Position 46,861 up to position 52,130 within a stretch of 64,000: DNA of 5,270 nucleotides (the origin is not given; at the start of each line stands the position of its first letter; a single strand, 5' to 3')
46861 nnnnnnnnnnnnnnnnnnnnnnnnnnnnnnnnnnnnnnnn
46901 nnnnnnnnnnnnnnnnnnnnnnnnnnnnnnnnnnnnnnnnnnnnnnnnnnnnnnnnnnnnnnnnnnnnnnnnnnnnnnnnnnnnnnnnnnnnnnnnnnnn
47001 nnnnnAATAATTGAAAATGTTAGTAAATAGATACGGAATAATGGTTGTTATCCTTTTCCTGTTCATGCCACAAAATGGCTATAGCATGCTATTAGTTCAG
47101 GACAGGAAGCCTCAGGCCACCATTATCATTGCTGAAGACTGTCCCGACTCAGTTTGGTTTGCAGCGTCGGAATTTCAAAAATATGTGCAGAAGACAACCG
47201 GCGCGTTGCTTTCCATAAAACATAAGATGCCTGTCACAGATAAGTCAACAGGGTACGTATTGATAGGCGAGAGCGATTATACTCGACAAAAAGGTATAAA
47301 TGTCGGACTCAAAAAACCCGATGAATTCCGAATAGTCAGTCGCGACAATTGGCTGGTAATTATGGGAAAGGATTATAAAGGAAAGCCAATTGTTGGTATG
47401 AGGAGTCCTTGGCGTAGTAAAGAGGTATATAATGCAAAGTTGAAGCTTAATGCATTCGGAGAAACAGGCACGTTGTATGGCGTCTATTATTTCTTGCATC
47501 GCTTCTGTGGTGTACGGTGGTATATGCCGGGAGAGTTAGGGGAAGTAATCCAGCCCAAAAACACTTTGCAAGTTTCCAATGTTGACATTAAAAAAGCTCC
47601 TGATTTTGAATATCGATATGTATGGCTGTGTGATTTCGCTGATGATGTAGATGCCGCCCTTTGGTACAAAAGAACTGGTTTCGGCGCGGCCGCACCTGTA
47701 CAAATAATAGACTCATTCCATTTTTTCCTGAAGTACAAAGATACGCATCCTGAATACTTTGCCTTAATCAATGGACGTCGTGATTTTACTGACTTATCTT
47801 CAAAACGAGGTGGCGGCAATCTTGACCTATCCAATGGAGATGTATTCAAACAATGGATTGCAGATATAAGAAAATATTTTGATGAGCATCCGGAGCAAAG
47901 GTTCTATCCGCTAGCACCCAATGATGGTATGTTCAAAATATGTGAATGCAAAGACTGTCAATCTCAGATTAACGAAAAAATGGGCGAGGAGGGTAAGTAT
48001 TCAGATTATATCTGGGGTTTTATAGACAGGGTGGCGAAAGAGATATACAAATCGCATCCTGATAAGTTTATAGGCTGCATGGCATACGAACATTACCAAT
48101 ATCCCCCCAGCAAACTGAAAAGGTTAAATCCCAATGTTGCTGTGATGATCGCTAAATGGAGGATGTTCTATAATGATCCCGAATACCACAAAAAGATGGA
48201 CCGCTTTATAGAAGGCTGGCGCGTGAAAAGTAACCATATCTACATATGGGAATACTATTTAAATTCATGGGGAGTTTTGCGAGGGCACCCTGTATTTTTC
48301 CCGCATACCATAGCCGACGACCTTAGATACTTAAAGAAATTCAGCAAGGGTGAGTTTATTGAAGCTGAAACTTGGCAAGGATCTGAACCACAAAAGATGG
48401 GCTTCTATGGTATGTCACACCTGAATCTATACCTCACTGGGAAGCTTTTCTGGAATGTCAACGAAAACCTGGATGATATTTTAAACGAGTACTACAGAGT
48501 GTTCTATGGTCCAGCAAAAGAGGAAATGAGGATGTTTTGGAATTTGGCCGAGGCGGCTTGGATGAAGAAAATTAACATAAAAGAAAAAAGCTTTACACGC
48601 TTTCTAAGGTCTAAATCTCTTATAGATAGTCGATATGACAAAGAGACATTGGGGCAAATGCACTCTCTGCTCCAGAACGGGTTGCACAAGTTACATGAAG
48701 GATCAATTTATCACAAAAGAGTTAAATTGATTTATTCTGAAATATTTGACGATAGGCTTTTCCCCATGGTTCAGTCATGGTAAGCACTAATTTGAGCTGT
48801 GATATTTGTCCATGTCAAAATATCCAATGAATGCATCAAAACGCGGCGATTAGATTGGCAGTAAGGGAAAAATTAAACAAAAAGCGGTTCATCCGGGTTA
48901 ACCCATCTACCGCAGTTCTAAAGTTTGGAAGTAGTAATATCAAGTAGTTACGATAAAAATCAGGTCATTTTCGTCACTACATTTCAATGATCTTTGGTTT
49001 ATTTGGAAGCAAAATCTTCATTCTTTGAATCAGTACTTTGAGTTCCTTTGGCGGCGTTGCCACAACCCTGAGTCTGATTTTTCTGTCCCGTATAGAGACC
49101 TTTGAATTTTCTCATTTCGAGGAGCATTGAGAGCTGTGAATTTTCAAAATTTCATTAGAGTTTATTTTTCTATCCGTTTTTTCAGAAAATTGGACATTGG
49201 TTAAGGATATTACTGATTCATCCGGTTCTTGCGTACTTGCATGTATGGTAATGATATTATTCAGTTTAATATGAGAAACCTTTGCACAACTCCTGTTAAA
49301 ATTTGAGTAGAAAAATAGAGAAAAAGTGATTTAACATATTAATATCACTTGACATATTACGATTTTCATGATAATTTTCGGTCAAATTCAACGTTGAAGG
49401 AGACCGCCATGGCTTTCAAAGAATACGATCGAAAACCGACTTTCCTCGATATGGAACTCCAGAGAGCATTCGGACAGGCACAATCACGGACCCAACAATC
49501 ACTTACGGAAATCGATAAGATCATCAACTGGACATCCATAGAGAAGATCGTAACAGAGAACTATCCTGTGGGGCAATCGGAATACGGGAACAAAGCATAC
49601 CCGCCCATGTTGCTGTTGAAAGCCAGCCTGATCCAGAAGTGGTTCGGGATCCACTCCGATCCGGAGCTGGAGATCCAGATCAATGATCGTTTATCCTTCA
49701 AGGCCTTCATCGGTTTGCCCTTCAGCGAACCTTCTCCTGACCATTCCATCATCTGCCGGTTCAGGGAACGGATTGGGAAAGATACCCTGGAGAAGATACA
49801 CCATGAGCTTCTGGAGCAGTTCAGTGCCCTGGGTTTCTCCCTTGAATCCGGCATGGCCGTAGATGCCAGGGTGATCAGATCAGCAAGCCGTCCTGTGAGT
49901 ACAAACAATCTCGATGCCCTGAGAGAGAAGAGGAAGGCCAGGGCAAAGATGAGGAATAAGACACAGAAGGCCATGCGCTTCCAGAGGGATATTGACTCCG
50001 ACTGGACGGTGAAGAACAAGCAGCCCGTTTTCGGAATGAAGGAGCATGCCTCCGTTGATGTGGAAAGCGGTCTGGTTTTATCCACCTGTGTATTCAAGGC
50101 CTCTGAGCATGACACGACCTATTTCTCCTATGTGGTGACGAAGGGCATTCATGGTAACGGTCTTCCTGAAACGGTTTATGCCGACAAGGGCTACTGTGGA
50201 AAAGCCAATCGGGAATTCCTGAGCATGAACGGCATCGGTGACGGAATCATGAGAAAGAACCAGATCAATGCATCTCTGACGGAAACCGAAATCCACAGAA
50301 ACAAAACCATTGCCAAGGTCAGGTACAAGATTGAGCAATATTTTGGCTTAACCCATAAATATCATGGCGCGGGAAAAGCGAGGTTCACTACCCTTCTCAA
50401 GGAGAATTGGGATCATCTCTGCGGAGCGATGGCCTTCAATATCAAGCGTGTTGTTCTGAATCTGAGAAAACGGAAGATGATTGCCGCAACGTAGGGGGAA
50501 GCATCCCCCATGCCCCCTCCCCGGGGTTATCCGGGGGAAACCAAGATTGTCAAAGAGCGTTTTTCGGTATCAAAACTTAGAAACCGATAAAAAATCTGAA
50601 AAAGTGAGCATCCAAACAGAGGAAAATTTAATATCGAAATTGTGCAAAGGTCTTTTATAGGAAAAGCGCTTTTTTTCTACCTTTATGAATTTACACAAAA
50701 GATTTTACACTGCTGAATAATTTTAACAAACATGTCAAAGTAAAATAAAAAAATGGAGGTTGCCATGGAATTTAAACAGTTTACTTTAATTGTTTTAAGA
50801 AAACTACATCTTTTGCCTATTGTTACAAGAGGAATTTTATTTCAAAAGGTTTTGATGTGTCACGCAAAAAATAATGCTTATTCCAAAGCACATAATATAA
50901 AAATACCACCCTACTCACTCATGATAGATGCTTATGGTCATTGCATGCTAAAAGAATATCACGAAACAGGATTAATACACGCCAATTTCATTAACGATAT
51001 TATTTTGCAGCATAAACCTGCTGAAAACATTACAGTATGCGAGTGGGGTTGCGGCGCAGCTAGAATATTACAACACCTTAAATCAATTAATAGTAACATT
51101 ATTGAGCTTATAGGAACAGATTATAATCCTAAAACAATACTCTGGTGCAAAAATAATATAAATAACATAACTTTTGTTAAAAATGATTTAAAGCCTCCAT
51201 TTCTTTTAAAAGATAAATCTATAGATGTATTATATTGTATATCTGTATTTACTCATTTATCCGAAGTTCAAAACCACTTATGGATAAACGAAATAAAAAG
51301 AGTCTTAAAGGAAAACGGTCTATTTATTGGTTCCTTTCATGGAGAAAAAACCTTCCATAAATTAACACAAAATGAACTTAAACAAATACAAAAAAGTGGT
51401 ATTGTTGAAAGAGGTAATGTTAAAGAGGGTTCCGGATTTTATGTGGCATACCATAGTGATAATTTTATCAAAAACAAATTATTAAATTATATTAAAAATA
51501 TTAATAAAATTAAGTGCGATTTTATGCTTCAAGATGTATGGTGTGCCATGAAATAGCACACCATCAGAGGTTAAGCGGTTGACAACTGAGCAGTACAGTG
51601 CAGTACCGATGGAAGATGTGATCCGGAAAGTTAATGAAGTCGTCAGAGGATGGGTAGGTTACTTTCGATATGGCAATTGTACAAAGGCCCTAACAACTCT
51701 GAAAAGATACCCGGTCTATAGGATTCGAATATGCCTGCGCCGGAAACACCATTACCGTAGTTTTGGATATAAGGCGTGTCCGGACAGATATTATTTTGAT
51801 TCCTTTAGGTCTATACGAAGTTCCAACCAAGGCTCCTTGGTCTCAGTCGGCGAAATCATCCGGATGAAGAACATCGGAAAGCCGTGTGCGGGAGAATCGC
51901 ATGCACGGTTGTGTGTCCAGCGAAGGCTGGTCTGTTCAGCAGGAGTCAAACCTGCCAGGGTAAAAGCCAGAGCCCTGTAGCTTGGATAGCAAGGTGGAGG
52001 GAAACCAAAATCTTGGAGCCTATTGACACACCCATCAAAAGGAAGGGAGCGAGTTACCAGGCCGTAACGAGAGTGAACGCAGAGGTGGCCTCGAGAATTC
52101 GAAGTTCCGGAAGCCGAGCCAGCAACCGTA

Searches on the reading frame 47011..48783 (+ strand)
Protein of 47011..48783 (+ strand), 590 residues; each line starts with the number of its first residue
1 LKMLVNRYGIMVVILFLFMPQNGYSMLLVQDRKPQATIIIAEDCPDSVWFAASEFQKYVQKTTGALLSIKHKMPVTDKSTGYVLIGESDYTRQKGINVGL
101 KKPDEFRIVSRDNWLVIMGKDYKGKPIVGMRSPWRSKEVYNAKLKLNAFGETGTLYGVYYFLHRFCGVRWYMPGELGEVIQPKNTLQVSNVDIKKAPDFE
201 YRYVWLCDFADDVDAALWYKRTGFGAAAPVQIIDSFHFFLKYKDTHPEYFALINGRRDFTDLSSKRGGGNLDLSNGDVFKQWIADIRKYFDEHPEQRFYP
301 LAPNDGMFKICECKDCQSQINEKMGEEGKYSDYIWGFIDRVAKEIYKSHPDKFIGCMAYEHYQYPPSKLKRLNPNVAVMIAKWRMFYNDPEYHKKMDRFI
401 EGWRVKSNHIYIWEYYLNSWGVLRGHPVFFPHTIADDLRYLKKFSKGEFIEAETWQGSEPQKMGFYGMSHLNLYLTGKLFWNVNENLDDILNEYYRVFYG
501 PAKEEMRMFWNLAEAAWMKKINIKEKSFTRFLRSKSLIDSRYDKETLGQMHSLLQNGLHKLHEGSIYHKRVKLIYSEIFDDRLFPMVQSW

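Call 6: search_protein_families(library=pfam, proteins=[window:47011-48783:+])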
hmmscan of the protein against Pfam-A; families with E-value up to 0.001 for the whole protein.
window:47011-48783:+ (590 aa): 1 family
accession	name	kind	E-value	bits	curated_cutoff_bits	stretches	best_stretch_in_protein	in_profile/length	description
PF16126.11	DUF4838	-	3.5e-49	168.2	26.6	1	178-509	7-323/325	Domain of unknown function (DUF4838)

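Call 7: search_protein_families(library=ncbifam, proteins=[window:47011-48783:+])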
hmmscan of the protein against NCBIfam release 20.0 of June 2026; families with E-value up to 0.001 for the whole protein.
window:47011-48783:+ (590 aa): 0 families

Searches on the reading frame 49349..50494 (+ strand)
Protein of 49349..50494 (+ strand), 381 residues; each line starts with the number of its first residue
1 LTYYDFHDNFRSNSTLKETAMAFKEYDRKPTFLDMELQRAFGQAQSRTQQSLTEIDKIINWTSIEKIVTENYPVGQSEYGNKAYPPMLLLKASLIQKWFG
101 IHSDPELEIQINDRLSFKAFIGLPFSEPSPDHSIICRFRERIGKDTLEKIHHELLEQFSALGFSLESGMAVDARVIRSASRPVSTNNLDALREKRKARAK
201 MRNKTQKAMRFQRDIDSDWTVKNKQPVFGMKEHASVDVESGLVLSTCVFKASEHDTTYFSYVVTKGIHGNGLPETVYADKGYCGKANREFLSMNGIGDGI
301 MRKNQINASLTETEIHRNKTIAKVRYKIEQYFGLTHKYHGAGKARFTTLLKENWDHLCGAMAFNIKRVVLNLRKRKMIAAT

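Call 27: search_protein_families(library=pfam, proteins=[window:49349-50494:+])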
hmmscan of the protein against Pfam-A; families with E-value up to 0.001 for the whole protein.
window:49349-50494:+ (381 aa): 3 families
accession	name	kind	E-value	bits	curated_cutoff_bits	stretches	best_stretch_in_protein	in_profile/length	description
PF05598.16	DUF772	-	1.9e-21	76.3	23.1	1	80-150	1-70/74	Transposase domain (DUF772)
PF01609.27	DDE_Tnp_1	-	1.2e-15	58.3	23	1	170-339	8-175/200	Transposase DDE domain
PF13359.12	DDE_Tnp_4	-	4.2e-05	23.7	24.8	1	223-339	23-132/158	DDE superfamily endonuclease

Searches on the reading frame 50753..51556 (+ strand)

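Call 27: search_protein_families(library=pfam, proteins=[window:50753-51556:+])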
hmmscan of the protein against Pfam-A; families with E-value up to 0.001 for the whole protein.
window:50753-51556:+ (267 aa): 6 families
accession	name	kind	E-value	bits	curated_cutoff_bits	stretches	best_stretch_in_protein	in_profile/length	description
PF08241.18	Methyltransf_11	-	2.4e-12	47.8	21.2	1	97-192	2-94/95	Methyltransferase domain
PF13847.12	Methyltransf_31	-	7.9e-12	45.5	27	1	91-210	3-127/145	Methyltransferase domain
PF13649.12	Methyltransf_25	-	5.8e-11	43.4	27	1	95-189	1-97/97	Methyltransferase domain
PF08242.18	Methyltransf_12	-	3.6e-08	34.5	30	1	97-191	2-98/98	Methyltransferase domain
PF13489.12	Methyltransf_23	-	0.00028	21.1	27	1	89-196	20-119/164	Methyltransferase domain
PF05148.21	Methyltransf_8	-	0.00088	19.6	27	0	85-191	67-154/219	Hypothetical methyltransferase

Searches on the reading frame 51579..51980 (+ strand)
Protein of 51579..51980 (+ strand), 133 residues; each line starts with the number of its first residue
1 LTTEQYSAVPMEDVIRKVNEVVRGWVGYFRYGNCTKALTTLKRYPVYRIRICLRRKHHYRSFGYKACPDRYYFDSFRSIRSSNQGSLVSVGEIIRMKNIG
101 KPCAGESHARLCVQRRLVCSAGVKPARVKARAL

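Call 60: search_protein_families(library=pfam, proteins=[window:51579-51980:+], max_evalue=0.001)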
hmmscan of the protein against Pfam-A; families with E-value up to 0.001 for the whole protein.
window:51579-51980:+ (133 aa): 1 family
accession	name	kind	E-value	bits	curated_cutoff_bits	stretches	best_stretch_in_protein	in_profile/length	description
PF08388.16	GIIM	-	4.5e-14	52.6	23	1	4-61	14-71/80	Group II intron, maturase-specific domain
